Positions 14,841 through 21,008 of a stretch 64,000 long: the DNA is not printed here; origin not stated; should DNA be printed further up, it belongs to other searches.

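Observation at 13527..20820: Composition break inside the giant gene: a ~7-kb lower-GC 3' cassette grafted onto a high-GC repeat scaffold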

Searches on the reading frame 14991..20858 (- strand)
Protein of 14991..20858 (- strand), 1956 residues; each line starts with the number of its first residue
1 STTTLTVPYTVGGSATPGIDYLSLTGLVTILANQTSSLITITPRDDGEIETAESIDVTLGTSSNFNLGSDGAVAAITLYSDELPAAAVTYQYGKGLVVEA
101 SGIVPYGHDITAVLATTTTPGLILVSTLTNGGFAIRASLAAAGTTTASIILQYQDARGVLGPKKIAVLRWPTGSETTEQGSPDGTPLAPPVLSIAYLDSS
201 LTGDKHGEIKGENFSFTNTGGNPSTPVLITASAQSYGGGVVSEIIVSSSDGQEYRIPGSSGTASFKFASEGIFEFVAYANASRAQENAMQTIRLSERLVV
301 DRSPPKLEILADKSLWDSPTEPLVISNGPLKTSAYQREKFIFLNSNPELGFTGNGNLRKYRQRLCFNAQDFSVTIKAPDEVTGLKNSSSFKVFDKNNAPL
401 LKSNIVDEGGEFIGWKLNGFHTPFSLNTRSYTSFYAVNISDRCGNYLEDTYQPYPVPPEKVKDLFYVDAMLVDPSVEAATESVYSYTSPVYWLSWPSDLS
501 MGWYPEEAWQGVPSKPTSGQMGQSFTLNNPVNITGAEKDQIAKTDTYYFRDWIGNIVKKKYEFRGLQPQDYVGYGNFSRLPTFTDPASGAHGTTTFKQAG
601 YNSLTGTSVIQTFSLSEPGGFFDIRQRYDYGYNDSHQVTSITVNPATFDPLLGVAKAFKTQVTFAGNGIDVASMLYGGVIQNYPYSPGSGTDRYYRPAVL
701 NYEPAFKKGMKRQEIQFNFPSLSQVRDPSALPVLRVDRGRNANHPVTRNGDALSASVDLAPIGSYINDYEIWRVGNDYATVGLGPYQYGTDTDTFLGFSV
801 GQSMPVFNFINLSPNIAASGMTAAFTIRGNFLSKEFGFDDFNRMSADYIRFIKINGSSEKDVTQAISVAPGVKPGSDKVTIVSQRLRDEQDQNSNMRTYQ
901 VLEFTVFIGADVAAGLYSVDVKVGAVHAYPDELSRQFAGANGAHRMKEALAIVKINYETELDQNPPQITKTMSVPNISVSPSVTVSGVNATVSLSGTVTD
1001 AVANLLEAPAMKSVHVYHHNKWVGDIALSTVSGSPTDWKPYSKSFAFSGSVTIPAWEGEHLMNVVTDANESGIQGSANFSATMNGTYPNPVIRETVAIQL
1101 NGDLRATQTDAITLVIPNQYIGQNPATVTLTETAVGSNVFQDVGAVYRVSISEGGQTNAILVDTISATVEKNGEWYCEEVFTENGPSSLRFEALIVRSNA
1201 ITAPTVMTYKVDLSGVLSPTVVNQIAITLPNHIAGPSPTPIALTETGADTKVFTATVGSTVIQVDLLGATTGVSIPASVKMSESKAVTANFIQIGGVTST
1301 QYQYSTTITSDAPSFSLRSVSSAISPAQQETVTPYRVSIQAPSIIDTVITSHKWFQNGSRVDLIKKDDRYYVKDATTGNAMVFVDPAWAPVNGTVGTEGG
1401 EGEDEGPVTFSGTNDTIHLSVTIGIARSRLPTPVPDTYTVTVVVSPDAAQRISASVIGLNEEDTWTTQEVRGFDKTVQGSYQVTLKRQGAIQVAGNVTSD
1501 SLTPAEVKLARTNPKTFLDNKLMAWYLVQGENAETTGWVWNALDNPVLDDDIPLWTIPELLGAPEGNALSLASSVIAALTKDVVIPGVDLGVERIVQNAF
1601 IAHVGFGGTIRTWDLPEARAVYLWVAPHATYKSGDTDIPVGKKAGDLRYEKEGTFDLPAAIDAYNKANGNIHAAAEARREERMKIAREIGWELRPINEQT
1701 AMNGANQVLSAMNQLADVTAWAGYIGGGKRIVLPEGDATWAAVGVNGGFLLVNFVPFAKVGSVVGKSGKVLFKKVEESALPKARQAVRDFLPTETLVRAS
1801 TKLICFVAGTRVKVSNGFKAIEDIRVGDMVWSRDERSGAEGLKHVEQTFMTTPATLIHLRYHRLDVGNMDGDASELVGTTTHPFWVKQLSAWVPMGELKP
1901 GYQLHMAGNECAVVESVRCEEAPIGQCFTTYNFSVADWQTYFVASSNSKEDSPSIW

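Call 10: search_protein_families(library=pfam, proteins=[window:14991-20858:-], max_evalue=1)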
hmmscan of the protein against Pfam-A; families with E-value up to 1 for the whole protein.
window:14991-20858:- (1956 aa): 3 families
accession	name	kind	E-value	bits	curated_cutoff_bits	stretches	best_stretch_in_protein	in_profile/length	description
PF07591.16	PT-HINT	-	1.1e-19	71.5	27.7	1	1812-1949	2-128/137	Pretoxin HINT domain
PF13403.11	Hint_2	-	3.1e-05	24.8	28.4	1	1804-1850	1-45/147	Hint domain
PF03160.20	Calx-beta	-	0.033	14.6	27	1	4-64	38-99/119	Calx-beta domain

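Call 11: search_protein_families(library=ncbifam, proteins=[window:14991-20858:-], max_evalue=0.1)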
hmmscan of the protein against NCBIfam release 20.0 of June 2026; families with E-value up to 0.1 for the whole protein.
window:14991-20858:- (1956 aa): 0 families
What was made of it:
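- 16281..20609 (-): Family-conserved 'core' (aa 2751-4193). It has no Pfam or NCBIfam match and is predicted to be beta-rich. It contains the conserved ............................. segment. No families found (calls 10, 11).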

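Call 16: find_homologous_proteins(query=window:15450-20612:-, max_evalue=0.00001)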
Query window:15450-20612:-: 8000 candidates shared short words with the query, none scored E <= 0.00001.
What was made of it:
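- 16281..20609 (-): The word-indexed search found no homologues (call 16).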
